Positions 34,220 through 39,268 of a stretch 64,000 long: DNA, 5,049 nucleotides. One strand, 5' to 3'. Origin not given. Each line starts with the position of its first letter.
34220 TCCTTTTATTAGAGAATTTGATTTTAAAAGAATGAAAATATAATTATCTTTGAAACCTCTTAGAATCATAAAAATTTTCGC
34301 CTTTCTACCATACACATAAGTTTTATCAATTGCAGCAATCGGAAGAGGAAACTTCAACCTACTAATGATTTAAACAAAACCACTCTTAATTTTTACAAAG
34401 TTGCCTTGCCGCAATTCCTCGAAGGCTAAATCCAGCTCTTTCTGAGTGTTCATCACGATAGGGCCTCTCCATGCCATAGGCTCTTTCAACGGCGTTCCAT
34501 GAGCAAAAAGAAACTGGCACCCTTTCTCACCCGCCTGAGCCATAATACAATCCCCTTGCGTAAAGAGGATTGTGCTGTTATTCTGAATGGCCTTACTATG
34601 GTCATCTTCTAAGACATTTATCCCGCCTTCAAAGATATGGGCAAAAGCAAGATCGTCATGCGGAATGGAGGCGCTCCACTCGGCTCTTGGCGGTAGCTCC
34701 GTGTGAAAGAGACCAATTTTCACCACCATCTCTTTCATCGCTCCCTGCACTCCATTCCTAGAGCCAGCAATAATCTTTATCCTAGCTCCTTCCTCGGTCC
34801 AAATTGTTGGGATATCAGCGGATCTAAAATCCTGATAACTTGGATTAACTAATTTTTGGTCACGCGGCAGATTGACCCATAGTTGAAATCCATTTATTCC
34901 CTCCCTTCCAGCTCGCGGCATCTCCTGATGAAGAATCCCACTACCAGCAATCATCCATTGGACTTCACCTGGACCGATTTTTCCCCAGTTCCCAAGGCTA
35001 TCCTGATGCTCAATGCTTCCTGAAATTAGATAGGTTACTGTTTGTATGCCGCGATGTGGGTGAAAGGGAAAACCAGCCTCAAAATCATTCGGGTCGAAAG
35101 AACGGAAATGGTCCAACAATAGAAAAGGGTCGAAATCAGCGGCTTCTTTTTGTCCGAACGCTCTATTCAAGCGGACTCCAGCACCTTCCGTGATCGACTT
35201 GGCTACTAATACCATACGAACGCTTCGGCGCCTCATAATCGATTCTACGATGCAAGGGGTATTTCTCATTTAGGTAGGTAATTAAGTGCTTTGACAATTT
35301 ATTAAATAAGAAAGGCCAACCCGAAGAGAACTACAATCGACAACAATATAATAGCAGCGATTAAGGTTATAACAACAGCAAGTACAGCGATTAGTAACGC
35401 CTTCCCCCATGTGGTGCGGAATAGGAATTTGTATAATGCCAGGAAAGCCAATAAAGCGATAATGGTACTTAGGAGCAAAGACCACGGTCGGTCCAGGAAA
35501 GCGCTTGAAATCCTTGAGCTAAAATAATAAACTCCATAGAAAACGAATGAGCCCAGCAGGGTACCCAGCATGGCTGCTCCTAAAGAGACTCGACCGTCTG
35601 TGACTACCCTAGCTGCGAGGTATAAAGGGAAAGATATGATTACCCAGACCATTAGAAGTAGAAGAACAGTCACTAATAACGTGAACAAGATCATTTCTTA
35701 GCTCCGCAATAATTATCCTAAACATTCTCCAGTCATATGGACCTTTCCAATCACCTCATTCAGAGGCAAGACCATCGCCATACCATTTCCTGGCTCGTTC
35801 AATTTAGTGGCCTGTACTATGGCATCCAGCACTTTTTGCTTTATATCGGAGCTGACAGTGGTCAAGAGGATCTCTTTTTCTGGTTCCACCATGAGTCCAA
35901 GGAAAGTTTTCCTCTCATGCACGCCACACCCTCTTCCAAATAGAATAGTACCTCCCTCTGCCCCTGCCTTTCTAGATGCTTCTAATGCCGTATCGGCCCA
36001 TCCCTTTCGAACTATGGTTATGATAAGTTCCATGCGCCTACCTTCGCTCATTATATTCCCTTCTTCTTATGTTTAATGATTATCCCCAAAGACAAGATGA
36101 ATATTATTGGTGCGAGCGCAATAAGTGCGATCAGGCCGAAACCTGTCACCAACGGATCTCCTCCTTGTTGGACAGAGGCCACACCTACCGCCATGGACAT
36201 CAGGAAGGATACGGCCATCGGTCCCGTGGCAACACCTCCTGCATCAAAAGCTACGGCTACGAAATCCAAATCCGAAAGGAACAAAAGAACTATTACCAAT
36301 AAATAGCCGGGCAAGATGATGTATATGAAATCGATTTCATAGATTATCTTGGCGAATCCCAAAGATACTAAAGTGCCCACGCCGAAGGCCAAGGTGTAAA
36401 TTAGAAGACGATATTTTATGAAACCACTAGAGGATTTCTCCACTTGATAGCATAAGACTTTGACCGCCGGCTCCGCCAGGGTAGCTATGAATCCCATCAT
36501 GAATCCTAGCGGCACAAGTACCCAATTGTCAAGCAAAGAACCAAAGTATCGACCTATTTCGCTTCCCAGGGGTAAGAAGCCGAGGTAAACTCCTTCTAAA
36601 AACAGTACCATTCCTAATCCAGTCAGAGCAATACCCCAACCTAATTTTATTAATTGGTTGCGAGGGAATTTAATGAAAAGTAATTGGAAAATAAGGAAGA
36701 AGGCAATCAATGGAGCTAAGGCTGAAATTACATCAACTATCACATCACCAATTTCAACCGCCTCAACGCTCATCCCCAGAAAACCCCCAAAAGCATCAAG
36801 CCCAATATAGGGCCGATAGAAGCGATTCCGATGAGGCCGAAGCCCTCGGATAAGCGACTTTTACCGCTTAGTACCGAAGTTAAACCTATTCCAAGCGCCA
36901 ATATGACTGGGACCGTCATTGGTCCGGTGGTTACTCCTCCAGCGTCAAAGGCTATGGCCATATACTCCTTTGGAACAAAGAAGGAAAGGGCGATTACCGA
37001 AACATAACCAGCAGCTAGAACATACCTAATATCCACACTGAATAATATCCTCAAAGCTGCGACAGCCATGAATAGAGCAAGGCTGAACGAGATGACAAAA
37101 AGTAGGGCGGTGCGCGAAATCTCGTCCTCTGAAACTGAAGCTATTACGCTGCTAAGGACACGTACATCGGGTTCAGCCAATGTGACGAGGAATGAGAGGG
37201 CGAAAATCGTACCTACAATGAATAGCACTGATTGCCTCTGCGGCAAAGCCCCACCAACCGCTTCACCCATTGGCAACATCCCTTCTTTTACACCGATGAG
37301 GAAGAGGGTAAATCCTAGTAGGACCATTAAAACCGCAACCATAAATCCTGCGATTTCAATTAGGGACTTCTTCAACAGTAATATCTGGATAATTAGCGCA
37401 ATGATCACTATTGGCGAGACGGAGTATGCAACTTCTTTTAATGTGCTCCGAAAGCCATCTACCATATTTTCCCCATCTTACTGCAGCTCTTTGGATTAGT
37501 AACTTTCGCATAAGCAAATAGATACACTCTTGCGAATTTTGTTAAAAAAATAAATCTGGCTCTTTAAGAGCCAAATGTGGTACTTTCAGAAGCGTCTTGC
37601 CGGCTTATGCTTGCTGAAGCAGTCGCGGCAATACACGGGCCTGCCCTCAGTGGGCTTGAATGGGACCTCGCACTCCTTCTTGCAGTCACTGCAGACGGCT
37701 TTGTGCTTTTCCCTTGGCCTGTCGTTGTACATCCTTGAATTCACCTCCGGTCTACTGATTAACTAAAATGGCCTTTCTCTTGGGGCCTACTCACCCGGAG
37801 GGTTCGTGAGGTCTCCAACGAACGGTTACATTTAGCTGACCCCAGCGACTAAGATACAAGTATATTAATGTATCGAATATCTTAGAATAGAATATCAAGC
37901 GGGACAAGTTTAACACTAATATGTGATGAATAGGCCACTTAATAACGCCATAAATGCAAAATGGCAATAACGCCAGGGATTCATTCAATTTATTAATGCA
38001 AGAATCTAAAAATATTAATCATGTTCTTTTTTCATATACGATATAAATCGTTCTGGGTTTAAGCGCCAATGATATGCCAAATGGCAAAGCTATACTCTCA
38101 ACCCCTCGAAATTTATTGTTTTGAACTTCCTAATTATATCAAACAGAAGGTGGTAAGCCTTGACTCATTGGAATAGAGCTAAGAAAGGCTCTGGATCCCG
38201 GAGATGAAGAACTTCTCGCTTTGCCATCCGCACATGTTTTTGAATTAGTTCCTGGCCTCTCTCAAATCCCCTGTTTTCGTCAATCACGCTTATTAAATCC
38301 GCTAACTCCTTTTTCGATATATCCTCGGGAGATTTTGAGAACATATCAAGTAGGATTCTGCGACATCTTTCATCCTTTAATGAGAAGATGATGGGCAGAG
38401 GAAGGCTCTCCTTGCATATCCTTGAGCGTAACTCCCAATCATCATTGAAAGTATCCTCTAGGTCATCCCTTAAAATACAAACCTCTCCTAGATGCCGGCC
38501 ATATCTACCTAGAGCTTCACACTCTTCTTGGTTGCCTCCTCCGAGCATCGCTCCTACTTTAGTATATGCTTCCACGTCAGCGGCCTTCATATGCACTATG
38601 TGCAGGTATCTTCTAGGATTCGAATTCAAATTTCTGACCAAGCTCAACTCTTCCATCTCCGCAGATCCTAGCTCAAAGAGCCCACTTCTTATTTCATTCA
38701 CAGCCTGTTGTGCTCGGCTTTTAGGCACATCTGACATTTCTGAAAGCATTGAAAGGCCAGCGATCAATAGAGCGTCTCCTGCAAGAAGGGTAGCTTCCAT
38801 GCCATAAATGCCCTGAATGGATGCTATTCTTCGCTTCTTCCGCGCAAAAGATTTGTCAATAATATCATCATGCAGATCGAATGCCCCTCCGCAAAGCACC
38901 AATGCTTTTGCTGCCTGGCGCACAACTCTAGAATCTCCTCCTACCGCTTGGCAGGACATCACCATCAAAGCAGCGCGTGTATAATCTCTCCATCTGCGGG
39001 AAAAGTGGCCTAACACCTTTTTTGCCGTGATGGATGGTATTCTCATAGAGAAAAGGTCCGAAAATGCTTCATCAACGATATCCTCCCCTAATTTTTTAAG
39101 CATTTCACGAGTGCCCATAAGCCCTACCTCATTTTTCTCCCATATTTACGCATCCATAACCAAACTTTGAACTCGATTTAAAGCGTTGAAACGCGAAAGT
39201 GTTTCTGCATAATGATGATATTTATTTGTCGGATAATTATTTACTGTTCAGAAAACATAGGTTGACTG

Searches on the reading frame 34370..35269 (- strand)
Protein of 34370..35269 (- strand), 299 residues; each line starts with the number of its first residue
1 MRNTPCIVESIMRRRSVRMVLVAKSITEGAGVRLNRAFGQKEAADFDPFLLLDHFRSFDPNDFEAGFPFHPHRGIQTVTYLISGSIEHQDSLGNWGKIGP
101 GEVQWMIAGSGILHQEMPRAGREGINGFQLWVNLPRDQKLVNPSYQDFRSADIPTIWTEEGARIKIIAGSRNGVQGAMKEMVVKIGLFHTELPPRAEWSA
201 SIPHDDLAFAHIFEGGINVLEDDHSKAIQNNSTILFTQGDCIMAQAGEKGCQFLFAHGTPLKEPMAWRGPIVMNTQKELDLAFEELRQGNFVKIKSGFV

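Call 31: search_protein_families(library=pfam, proteins=[window:34370-35269:-])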
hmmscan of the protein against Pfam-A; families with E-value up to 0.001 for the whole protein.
window:34370-35269:- (299 aa): 2 families
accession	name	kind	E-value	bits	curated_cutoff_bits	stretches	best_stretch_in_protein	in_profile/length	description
PF02678.22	Pirin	-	1.2e-33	115.8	26.1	1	32-132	2-108/108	Pirin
PF05726.19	Pirin_C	-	8e-20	71.6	27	1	188-291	2-102/103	Pirin C-terminal cupin domain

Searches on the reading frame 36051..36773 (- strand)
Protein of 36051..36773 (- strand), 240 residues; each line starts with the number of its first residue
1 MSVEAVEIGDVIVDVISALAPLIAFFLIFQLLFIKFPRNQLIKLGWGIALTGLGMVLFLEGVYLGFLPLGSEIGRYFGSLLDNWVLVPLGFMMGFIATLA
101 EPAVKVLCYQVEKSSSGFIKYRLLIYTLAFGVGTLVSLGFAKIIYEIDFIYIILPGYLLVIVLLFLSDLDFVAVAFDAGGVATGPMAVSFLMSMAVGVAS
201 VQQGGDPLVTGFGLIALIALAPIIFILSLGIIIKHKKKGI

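Call 31: search_protein_families(library=pfam, proteins=[window:36051-36773:-])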
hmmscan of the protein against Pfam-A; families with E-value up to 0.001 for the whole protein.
window:36051-36773:- (240 aa): 1 family
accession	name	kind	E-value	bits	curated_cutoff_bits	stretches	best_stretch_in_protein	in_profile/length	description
PF07556.16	DUF1538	-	4e-66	222.8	22.6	1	23-232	2-211/211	Protein of unknown function (DUF1538)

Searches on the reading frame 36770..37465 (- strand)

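Call 31: search_protein_families(library=pfam, proteins=[window:36770-37465:-])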
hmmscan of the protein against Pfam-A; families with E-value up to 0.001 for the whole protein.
window:36770-37465:- (231 aa): 1 family
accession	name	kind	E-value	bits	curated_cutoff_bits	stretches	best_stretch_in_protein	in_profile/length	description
PF07556.16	DUF1538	-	2.3e-64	217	22.6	1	19-229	1-211/211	Protein of unknown function (DUF1538)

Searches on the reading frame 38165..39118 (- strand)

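Call 31: search_protein_families(library=pfam, proteins=[window:38165-39118:-])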
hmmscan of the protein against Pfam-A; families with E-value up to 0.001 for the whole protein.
window:38165-39118:- (317 aa): 1 family
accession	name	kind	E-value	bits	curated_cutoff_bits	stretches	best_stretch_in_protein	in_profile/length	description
PF00348.22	polyprenyl_synt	-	8.9e-23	81.2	27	1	47-271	19-245/251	Polyprenyl synthetase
